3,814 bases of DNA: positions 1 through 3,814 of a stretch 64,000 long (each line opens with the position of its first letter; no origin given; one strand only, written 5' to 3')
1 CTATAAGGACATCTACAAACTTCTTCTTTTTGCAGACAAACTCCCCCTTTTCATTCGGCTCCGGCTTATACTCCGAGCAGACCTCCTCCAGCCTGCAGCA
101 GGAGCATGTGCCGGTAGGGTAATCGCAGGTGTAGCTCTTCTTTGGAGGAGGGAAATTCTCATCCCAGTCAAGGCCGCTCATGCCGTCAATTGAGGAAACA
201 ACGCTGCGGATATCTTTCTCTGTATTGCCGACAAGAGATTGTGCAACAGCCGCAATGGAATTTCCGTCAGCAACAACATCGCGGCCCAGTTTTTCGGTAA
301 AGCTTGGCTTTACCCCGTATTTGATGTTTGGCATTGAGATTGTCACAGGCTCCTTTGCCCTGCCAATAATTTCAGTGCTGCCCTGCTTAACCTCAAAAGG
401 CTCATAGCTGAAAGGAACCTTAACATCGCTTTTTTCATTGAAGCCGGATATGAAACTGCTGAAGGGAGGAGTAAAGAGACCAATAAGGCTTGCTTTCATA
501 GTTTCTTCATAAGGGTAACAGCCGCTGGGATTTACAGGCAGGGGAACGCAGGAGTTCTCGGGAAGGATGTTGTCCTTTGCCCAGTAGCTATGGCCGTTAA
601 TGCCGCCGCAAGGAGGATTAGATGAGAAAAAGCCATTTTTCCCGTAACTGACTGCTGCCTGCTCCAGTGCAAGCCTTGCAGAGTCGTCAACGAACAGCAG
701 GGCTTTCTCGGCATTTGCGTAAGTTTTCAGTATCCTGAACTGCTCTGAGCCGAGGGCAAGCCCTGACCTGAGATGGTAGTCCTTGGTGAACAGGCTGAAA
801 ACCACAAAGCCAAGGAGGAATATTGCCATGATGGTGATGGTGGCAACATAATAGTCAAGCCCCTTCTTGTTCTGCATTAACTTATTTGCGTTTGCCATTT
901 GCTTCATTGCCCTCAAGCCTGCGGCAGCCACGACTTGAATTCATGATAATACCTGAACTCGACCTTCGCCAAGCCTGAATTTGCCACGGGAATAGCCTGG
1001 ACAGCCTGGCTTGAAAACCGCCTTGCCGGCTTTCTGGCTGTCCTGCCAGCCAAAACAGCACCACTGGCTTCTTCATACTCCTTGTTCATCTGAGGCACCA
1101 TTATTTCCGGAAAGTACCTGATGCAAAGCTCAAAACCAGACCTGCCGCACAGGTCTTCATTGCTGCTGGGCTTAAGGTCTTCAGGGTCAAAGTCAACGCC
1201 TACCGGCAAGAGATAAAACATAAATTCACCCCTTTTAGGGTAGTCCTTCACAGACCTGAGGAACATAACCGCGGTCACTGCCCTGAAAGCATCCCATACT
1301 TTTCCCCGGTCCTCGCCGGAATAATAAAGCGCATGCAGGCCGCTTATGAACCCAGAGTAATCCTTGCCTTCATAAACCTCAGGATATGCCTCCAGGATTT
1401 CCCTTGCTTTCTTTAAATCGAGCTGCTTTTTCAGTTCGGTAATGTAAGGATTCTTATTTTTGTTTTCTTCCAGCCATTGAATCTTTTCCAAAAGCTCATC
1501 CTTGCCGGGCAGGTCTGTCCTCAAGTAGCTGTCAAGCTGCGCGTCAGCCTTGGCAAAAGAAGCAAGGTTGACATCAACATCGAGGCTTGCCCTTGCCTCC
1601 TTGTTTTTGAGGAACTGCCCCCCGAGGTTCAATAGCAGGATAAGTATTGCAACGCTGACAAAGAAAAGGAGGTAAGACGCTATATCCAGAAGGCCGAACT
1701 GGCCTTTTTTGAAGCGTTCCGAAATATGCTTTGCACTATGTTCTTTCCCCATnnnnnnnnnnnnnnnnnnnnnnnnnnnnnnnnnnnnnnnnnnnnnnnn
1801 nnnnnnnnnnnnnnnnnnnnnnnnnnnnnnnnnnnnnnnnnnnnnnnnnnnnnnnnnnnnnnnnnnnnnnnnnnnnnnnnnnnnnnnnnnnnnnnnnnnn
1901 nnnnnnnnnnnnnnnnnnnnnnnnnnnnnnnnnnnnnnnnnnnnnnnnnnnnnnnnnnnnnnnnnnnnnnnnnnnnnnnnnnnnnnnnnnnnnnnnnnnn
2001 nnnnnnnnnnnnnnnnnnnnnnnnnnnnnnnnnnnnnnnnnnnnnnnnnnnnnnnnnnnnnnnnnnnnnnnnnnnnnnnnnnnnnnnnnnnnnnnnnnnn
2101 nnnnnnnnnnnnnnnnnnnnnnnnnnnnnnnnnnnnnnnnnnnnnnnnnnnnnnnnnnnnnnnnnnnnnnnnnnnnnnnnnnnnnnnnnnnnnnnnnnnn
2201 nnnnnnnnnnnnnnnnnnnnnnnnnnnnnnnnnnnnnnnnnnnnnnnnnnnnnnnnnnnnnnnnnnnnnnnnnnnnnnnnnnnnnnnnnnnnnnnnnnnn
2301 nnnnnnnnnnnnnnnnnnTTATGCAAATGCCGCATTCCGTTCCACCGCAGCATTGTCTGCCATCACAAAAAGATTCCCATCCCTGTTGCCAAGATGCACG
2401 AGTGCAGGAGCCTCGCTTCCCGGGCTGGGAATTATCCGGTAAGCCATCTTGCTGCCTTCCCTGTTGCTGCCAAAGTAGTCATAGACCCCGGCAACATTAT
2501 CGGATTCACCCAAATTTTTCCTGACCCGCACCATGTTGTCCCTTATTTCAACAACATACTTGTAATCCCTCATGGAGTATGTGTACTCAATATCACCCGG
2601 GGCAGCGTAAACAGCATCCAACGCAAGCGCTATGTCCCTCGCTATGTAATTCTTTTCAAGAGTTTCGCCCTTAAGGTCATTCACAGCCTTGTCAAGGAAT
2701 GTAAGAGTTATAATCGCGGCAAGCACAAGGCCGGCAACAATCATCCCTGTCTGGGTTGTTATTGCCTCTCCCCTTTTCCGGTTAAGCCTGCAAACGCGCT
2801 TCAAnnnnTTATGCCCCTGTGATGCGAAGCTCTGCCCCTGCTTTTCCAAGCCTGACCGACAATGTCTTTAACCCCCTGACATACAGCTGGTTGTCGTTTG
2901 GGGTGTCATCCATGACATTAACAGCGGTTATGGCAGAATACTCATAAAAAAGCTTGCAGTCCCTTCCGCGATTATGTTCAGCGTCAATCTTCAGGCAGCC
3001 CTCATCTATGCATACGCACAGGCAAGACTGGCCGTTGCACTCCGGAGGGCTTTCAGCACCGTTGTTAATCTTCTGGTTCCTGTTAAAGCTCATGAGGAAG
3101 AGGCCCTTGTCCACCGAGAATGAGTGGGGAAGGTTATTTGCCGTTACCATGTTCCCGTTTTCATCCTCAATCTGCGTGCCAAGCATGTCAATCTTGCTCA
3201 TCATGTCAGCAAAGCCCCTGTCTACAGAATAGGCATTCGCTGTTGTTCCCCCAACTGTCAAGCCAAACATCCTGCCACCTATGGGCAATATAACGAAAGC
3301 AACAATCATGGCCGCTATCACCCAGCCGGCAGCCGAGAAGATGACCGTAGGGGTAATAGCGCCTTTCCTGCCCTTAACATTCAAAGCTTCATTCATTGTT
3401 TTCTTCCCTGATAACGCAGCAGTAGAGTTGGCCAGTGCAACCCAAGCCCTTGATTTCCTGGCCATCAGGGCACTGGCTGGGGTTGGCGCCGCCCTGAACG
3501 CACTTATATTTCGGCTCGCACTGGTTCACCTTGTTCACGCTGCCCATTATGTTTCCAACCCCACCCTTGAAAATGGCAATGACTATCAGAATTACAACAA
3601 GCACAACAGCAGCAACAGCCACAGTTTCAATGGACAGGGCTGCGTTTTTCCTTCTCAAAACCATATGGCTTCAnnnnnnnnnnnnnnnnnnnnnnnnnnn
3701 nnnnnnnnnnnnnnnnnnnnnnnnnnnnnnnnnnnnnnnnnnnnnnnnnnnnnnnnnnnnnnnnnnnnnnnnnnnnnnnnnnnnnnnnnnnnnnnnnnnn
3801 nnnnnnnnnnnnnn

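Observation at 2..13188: A 13-kb run of 12 co-directional genes, 11 of which begin with a prepilin-like [KR][KR]G + hydrophobic N-terminus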

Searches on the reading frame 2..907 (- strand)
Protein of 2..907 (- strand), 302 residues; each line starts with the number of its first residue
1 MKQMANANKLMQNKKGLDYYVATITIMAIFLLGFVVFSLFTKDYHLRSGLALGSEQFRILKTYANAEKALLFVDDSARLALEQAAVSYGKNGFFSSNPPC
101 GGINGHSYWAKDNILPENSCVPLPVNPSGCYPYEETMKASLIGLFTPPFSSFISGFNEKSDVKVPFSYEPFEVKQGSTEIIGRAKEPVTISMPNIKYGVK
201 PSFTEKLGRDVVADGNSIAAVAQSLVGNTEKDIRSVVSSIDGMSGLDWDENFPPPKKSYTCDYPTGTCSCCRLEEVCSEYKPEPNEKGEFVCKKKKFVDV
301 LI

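Call 7: search_protein_families(library=pfam, max_evalue=0.1, proteins=[window:2-907:-])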
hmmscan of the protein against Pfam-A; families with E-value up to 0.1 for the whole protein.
window:2-907:- (302 aa): 0 families

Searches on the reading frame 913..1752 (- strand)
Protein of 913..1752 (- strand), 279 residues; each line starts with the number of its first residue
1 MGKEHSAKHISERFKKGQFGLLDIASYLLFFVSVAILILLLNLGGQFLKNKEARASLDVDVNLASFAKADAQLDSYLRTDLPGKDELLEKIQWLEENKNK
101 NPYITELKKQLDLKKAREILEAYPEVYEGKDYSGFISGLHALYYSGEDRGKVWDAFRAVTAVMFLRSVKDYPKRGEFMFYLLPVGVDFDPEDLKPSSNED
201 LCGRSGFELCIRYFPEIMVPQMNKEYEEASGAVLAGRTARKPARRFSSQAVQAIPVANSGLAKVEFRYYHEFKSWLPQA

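Call 7: search_protein_families(library=pfam, max_evalue=0.1, proteins=[window:913-1752:-])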
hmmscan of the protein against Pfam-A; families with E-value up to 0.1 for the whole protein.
window:913-1752:- (279 aa): 0 families

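Call 31: search_protein_families(library=ncbifam, max_evalue=1, proteins=[window:913-1752:-])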
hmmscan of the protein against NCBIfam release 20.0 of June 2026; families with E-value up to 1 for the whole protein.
window:913-1752:- (279 aa): 0 families

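Call 39: find_encoding_contigs(protein=window:913-1752:-, flank=10000, max_places=4)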
Protein window:913-1752:- (279 aa): 11 contigs read that carry it; 4 places shown.
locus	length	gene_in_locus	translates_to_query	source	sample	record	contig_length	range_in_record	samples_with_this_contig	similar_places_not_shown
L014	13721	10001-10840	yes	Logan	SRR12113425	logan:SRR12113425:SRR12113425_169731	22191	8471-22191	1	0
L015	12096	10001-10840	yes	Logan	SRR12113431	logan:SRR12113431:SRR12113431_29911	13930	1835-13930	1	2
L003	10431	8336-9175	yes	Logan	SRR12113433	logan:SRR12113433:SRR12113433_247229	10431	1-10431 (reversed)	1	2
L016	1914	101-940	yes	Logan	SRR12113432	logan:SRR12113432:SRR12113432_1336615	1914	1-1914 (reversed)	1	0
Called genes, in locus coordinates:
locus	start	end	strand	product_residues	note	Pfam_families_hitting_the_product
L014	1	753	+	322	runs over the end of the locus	-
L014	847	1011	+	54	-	-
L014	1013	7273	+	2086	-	-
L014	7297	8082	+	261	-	-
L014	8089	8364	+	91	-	-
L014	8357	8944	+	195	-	-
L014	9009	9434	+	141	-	-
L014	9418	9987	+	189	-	-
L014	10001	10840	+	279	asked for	-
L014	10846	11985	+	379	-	-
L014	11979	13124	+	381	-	PF01336:tRNA_anti-codon, PF17244:CDC24_OB3 (weak), PF08646:Rep_fac-A_C (faint)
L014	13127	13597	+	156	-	PF04307:YdjM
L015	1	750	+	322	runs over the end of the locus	-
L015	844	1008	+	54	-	-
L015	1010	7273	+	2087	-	-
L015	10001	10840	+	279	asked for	-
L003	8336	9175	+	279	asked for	-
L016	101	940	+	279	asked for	-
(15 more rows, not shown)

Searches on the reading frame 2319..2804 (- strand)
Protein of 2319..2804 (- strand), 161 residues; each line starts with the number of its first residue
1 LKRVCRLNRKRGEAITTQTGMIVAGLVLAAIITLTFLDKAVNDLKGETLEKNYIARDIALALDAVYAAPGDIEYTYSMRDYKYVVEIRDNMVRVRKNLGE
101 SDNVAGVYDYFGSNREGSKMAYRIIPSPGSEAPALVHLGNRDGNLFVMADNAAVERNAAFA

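Call 7: search_protein_families(library=pfam, max_evalue=0.1, proteins=[window:2319-2804:-])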
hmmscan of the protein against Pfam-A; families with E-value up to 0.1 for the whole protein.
window:2319-2804:- (161 aa): 0 families

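Call 31: search_protein_families(library=ncbifam, max_evalue=1, proteins=[window:2319-2804:-])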
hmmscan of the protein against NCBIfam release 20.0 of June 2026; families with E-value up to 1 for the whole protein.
window:2319-2804:- (161 aa): 0 families

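Call 32: search_protein_families(library=pfam, max_evalue=10, proteins=[window:2319-2804:-])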
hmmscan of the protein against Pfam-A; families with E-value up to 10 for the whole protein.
window:2319-2804:- (161 aa): 1 family
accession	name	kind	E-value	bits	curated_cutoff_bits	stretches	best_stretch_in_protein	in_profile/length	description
PF05162.18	Ribosomal_L41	-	1.2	9.6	22.3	1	2-11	8-17/25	Ribosomal protein L41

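Call 46: find_homologous_proteins(query=window:2322-2804:-, max_evalue=0.001)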
Query seq(161 aa) (161 aa): 27 proteins with E <= 0.001 among 107 candidates.
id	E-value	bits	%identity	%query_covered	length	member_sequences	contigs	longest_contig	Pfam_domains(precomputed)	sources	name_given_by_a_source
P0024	3.1e-84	298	100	88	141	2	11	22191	-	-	-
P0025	1.2e-56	208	64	100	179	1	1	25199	-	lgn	-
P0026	6.0e-47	177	56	98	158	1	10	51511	-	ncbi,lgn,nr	ncbi:hypothetical protein HYU16_02940 [Candidatus Woesearchaeota archaeon]|nr:hypothetical protein [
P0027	1.1e-46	176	54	94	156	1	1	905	-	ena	-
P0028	3.5e-43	165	55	94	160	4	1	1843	-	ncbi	-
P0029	9.0e-39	150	53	96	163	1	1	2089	-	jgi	jgi:hypothetical protein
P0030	1.3e-35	140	50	91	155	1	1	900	-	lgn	-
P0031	7.4e-35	138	45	94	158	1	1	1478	-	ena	-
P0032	4.1e-33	132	48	88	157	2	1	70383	-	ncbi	-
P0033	1.2e-32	131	46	91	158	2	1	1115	-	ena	-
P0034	1.3e-32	130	48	91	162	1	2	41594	-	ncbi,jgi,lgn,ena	-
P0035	1.7e-32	130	51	83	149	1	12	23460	-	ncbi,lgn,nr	ncbi:hypothetical protein HYV85_03075 [Candidatus Woesearchaeota archaeon]|nr:hypothetical protein [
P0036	8.7e-32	128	47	81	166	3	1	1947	-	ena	-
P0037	1.6e-31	127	45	88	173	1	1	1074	-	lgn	-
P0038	9.8e-31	124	46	90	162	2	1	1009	-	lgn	-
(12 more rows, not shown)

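Call 54: predict_structure(alignment_id=A2)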
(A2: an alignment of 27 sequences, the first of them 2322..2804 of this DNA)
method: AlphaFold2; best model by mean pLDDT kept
length: 161 residues; sequences in the alignment: 27
mean_pLDDT: 81.6   pTM: 0.68
mean pLDDT of the five models: 81.6, 79.5, 77.9, 77.4, 76.9
residues with pLDDT >= 90: 57; 70-90: 80; 50-70: 17; < 50: 7
segments of 3 or more residues with pLDDT < 50: 1-7
pLDDT, mean of each block of 10 residues (from residue 1): 46 70 90 81 80 92 90 89 88 88 80 62 87 90 89 86 62
secondary structure, 60 per line:
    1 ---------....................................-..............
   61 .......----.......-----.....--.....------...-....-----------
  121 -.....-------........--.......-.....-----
elements in order: H10-45 H47-67 E72-78 E84-88 E91-95 E106-109 E122-126 E134-141 E144-150 E152-156

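Call 56: fold_search(model_id=the predicted structure, library=pdb)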
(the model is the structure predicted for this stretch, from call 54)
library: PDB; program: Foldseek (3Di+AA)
matches with E <= 10: 450; with E <= 0.001: 0
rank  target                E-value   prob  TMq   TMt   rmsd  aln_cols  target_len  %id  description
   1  7tkx_B                5.8e-01  0.06  0.13  0.16  15.5       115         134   13  Crystal structure of R14A human Galectin-7 mutant in presence of 4-O-beta-D-Galactopyranosyl-D-glucose (released 2023-01-25)
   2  7n57_B                5.8e-01  0.05  0.13  0.15  16.0       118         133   13  Crystal structure of R20A human Galectin-7 mutant in presence of lactose (released 2023-01-25)
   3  8qiz_A                6.1e-01  0.15  0.24  0.18  10.5       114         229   10  Crystal structure of Paradendryphiella salina PL7C alginate lyase mutant H124N soaked with with penta-mannuronic acid (released 2025-02-05)
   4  8c3x                  6.5e-01  0.15  0.25  0.19  10.9       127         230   10  Crystal structure of Paradendryphiella salina PL7C alginate lyase (released 2023-02-08)
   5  9g33_UQ               6.5e-01  0.02  0.12  0.04  17.3       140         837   11  Stalled 90S - Utp23-Krr1-deltaC3 (released 2025-06-18)
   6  8qli_A                7.7e-01  0.08  0.19  0.15  11.4       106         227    8  Crystal structure of Paradendryphiella salina PL7C alginate lyase mutant H124 soaked with with tetra-mannuronic acid (released 2024-09-11)
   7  7bl5_G                8.6e-01  0.14  0.21  0.20   9.0        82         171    8  pre-50S-ObgE particle (released 2021-05-12)
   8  7rpo_A                8.6e-01  0.03  0.15  0.11  12.2       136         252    6  Archaeal DNA ligase and heterotrimeric PCNA in complex with non-ligatable DNA (released 2021-11-17)
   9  7p25_A                9.1e-01  0.09  0.22  0.17   9.6       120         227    6  Crystal structure of Paradendryphiella salina PL7A alginate lyase in complex with hexa-mannuronic acid products (released 2022-07-13)
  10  7n8g_B                9.1e-01  0.05  0.14  0.17  15.3       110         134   12  Crystal structure of R20A-R22A human Galectin-7 mutant (released 2023-01-25)
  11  4cdp                  9.1e-01  0.04  0.13  0.09  13.1       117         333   11  Improved coordinates for Escherichia coli O157:H7 heme degrading enzyme ChuS. (released 2013-11-13)
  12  3oip                  9.6e-01  0.08  0.18  0.15  12.4       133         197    4  Crystal structure of Yeast telomere protein Cdc13 OB1 (released 2010-11-03)
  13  8aay_A                1.0e+00  0.03  0.11  0.05  12.9        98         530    6  Nudaurelia capensis omega virus maturation intermediate captured at pH5.6 (insect cell expressed VLPs): small class fr (released 2022-12-28)
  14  8r43_A                1.1e+00  0.07  0.19  0.15  11.4       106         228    8  Crystal structure of Paradendryphiella salina PL7C alginate lyase mutant H110N in complex with tri-mannuronic acid (released 2024-01-17)
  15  8rbi                  1.1e+00  0.06  0.19  0.14  11.9       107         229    7  Crystal structure of Paradendryphiella salina PL7C alginate lyase mutant H124 (released 2024-01-17)
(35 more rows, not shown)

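Call 57: search_solved_structures(query=A2, max_evalue=10)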
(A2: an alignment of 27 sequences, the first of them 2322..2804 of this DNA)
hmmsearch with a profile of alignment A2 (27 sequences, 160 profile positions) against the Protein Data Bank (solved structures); distinct sequences matched with E-value up to 10: 4.
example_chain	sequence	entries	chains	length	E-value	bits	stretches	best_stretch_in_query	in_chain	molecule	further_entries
2rb6_A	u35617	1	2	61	0.38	13.5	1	81-116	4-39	Uncharacterized protein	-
6n8m_Y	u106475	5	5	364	1.1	12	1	95-146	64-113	Tyrosine-protein phosphatase YVH1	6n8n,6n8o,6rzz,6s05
6gkb_A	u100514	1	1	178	1.6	11.5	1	97-120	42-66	Ferritin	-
5ouz_A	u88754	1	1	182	1.6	11.5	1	97-120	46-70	Ferritin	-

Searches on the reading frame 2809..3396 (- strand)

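Call 7: search_protein_families(library=pfam, max_evalue=0.1, proteins=[window:2809-3396:-])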
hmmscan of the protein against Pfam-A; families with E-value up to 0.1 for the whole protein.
window:2809-3396:- (195 aa): 0 families

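Call 31: search_protein_families(library=ncbifam, max_evalue=1, proteins=[window:2809-3396:-])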
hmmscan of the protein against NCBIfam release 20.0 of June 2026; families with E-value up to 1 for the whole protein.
window:2809-3396:- (195 aa): 2 families
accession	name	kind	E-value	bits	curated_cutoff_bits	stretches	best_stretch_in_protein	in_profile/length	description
NF005577.0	PRK07269.1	equivalog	0.045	13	620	1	148-188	220-256/364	cystathionine gamma-synthase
TIGR01329.1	cysta_beta_ly_E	equivalog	0.088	11.5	487.5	1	165-186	232-253/383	cystathionine beta-lyase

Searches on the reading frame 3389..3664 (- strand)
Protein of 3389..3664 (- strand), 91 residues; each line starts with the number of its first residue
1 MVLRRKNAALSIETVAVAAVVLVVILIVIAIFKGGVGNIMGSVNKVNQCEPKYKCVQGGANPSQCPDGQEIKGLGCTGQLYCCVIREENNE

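Call 7: search_protein_families(library=pfam, max_evalue=0.1, proteins=[window:3389-3664:-])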
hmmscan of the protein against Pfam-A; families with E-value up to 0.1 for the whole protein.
window:3389-3664:- (91 aa): 0 families

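Call 11: find_encoding_contigs(protein=window:3389-3664:-, flank=10000, max_places=6)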
Protein window:3389-3664:- (91 aa): 11 contigs read that carry it; 6 places shown.
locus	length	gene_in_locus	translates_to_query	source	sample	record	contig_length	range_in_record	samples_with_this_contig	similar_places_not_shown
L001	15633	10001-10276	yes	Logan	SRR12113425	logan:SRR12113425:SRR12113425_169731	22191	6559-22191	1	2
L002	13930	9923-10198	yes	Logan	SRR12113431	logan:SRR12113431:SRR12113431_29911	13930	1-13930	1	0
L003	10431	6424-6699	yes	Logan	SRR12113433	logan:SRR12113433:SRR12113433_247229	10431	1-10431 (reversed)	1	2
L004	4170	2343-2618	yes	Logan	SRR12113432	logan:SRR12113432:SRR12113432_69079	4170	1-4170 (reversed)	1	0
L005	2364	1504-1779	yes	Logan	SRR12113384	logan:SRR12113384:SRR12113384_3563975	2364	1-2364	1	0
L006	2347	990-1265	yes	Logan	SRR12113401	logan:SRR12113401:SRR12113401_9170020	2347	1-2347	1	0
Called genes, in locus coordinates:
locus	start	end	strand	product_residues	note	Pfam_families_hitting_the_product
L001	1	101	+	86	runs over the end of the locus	PF04255:DUF433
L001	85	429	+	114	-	PF18480:DUF5615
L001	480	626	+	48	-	-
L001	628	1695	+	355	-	-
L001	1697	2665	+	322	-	-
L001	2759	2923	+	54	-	-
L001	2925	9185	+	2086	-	-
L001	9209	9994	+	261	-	-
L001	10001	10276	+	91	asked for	-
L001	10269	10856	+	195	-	-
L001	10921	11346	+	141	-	-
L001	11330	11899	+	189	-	-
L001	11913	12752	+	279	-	-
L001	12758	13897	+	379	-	-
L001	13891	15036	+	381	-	PF01336:tRNA_anti-codon, PF17244:CDC24_OB3 (weak), PF08646:Rep_fac-A_C (faint)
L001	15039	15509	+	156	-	PF04307:YdjM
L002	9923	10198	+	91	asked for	-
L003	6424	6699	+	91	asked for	-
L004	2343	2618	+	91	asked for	-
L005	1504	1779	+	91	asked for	-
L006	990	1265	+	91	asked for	-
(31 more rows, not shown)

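Call 31: search_protein_families(library=ncbifam, max_evalue=1, proteins=[window:3389-3664:-, L001:12758-13897:+])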
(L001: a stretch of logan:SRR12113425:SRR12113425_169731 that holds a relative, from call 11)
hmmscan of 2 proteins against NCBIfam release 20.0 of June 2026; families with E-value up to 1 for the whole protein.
window:3389-3664:- (91 aa): 2 families
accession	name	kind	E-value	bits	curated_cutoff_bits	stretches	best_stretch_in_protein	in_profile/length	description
NF047801.1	LIC10301_lipo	equivalog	0.037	14.2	130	1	20-59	6-45/124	LIC10301 family lipoprotein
NF045753.1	MPN449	equivalog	0.18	10.8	500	1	6-63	208-267/451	MPN449 family protein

L001:12758-13897:+ (379 aa): 0 families

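Call 32: search_protein_families(library=pfam, max_evalue=10, proteins=[window:3389-3664:-, L001:12758-13897:+])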
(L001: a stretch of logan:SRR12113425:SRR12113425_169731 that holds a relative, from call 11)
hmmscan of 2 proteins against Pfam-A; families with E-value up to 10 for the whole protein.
window:3389-3664:- (91 aa): 2 families
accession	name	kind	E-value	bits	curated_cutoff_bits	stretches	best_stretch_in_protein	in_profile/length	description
PF05084.19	GRA6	-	0.15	12.4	27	1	3-54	7-57/186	Granule antigen protein (GRA6)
PF12911.12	OppC_N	-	0.87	10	23.9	1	15-32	15-32/53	N-terminal TM domain of oligopeptide transport permease C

L001:12758-13897:+ (379 aa): 1 family
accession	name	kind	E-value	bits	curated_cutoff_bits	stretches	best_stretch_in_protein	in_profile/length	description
PF22562.2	UBA_7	-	0.13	12.7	27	1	353-367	30-44/48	UBA-like domain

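Call 86: search_protein_families(library=ncbifam, max_evalue=10, proteins=[window:3392-3664:-])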
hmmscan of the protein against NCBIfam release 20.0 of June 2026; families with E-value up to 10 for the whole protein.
seq(91 aa): 2 families
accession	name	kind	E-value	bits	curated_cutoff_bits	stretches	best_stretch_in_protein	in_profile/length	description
NF047801.1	LIC10301_lipo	equivalog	0.037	14.2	130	1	20-59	6-45/124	LIC10301 family lipoprotein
NF045753.1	MPN449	equivalog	0.18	10.8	500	1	6-63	208-267/451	MPN449 family protein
